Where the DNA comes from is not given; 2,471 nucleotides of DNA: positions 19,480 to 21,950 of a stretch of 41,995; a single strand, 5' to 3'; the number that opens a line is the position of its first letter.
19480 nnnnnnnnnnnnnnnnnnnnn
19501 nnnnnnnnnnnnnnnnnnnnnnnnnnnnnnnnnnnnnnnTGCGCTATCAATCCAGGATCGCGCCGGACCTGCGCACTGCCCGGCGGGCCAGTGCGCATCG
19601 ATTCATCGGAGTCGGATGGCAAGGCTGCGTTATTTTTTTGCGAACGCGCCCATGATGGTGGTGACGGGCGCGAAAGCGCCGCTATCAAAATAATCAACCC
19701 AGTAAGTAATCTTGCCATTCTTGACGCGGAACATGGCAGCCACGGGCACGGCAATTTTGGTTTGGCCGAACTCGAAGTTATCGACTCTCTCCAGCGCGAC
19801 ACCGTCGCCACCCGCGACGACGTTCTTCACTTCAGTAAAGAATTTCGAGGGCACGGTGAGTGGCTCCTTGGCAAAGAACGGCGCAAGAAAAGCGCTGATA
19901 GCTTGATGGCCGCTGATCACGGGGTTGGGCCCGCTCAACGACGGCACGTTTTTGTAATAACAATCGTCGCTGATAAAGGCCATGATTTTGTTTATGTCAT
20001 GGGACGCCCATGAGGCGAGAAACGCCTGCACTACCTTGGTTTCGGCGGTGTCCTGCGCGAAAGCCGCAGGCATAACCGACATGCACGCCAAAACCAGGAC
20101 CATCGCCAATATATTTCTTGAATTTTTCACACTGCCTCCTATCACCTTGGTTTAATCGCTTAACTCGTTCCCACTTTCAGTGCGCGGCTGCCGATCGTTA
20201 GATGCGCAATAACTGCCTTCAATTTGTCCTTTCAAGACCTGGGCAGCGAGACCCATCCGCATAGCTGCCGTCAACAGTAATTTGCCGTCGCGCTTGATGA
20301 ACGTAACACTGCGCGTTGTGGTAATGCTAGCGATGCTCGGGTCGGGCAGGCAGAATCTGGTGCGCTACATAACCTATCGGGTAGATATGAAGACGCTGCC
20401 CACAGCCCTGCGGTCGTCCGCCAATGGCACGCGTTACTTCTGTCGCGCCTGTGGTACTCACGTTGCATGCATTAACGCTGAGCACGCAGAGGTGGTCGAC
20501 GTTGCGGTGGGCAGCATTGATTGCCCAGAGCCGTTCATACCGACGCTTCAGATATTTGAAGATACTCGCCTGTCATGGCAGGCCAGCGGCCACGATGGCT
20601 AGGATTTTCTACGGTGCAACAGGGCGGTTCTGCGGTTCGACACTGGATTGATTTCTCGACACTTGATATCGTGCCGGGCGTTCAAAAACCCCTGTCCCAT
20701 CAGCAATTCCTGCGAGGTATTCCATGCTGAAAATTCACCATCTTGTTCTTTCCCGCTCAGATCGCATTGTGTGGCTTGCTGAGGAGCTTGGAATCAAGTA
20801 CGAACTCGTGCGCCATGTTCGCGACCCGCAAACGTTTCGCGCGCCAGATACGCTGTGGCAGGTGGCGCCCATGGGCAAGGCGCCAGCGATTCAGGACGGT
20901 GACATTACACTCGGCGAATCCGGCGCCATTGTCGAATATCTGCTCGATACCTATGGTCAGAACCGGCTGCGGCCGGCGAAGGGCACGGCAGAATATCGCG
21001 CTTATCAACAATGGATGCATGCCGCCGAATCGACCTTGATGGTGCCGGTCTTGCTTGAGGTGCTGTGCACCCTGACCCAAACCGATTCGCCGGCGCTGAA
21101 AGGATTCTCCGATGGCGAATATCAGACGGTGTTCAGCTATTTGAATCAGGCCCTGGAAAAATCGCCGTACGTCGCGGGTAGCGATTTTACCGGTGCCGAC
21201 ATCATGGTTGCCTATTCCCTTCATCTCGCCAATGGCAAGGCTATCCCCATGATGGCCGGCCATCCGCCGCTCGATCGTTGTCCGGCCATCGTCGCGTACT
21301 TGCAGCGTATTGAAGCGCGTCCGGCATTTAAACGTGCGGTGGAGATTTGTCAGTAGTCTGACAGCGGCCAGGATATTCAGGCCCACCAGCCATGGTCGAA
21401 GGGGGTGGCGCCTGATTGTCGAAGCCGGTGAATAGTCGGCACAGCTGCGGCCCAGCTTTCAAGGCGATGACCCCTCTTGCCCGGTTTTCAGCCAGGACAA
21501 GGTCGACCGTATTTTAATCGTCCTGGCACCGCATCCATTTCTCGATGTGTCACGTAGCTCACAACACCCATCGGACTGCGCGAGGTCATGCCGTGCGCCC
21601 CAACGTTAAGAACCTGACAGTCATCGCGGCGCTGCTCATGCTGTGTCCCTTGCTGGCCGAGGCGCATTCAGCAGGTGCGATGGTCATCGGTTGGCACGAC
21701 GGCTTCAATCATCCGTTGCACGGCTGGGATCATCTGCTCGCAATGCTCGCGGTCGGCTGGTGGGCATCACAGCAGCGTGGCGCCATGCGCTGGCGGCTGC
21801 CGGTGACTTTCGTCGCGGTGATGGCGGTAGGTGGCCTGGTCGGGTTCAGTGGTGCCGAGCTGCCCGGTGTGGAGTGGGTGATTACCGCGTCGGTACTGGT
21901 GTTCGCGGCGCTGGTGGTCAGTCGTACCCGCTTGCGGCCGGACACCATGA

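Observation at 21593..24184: One ORF fuses an inner-membrane HupE/UreJ metal permease to a complete TonB-dependent outer-membrane receptor, joined by an internal signal-peptide-like segment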

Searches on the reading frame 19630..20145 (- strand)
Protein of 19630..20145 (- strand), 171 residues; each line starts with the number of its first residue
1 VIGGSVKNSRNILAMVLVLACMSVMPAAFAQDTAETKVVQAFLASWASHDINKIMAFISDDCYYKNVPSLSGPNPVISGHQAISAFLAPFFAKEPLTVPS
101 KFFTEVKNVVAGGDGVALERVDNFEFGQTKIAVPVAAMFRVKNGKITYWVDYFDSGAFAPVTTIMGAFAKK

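Call 28: search_protein_families(library=pfam, proteins=[window:19630-20145:-], max_evalue=0.001)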
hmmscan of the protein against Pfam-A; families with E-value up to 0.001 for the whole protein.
window:19630-20145:- (171 aa): 3 families
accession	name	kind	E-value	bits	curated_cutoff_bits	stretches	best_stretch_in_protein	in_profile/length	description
PF07858.18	LEH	-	5.8e-15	56.1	24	1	34-155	2-113/122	Limonene-1,2-epoxide hydrolase catalytic domain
PF12680.13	SnoaL_2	-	3.6e-14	53.6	27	1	39-149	1-102/102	SnoaL-like domain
PF07366.18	SnoaL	-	1.2e-05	25.5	28.4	1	37-155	2-119/126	SnoaL-like polyketide cyclase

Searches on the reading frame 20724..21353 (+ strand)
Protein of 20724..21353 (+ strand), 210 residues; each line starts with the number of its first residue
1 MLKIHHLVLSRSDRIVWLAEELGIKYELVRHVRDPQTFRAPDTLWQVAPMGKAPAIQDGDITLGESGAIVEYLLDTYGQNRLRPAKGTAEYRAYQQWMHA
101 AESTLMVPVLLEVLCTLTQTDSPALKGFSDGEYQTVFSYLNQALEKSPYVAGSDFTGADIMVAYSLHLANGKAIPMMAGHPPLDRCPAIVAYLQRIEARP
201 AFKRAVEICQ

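Call 28: search_protein_families(library=pfam, proteins=[window:20724-21353:+], max_evalue=0.001)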
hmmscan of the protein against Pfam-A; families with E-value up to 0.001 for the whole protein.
window:20724-21353:+ (210 aa): 6 families
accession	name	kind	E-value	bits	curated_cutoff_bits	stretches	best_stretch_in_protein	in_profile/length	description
PF13417.12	GST_N_3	-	1.7e-12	48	22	1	12-80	10-74/75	Glutathione S-transferase, N-terminal domain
PF02798.26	GST_N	-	1.7e-10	41.5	20.9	1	10-74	12-75/76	Glutathione S-transferase, N-terminal domain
PF13409.12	GST_N_2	-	3.1e-10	40.9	25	1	12-73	5-67/70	Glutathione S-transferase, N-terminal domain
PF13410.11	GST_C_2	-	4.6e-07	30.3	24.9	1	134-195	12-69/69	Glutathione S-transferase, C-terminal domain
PF14497.11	GST_C_3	-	8.3e-07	29.6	21.6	1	126-203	25-98/104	Glutathione S-transferase, C-terminal domain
PF00043.30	GST_C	-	2.9e-06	27.9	20.7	1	132-200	30-93/93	Glutathione S-transferase, C-terminal domain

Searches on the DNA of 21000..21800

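Call 5: search_rna_families(source=window, start=21000, end=21800, threshold=evalue, max_evalue=10, show_alignments=2)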
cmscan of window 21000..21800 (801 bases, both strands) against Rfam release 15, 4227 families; matches with E-value up to 10: 2.
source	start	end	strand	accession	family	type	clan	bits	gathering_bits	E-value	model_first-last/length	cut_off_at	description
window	21403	21473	+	RF03593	mir-2331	Gene; miRNA;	-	23.8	100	0.12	1-71/71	no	mir-2331 microRNA precursor family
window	21377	21404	+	RF02946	cow-rumen-1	Gene; sRNA;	-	15.9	53.4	1.1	1-61/61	no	cow-rumen-1 RNA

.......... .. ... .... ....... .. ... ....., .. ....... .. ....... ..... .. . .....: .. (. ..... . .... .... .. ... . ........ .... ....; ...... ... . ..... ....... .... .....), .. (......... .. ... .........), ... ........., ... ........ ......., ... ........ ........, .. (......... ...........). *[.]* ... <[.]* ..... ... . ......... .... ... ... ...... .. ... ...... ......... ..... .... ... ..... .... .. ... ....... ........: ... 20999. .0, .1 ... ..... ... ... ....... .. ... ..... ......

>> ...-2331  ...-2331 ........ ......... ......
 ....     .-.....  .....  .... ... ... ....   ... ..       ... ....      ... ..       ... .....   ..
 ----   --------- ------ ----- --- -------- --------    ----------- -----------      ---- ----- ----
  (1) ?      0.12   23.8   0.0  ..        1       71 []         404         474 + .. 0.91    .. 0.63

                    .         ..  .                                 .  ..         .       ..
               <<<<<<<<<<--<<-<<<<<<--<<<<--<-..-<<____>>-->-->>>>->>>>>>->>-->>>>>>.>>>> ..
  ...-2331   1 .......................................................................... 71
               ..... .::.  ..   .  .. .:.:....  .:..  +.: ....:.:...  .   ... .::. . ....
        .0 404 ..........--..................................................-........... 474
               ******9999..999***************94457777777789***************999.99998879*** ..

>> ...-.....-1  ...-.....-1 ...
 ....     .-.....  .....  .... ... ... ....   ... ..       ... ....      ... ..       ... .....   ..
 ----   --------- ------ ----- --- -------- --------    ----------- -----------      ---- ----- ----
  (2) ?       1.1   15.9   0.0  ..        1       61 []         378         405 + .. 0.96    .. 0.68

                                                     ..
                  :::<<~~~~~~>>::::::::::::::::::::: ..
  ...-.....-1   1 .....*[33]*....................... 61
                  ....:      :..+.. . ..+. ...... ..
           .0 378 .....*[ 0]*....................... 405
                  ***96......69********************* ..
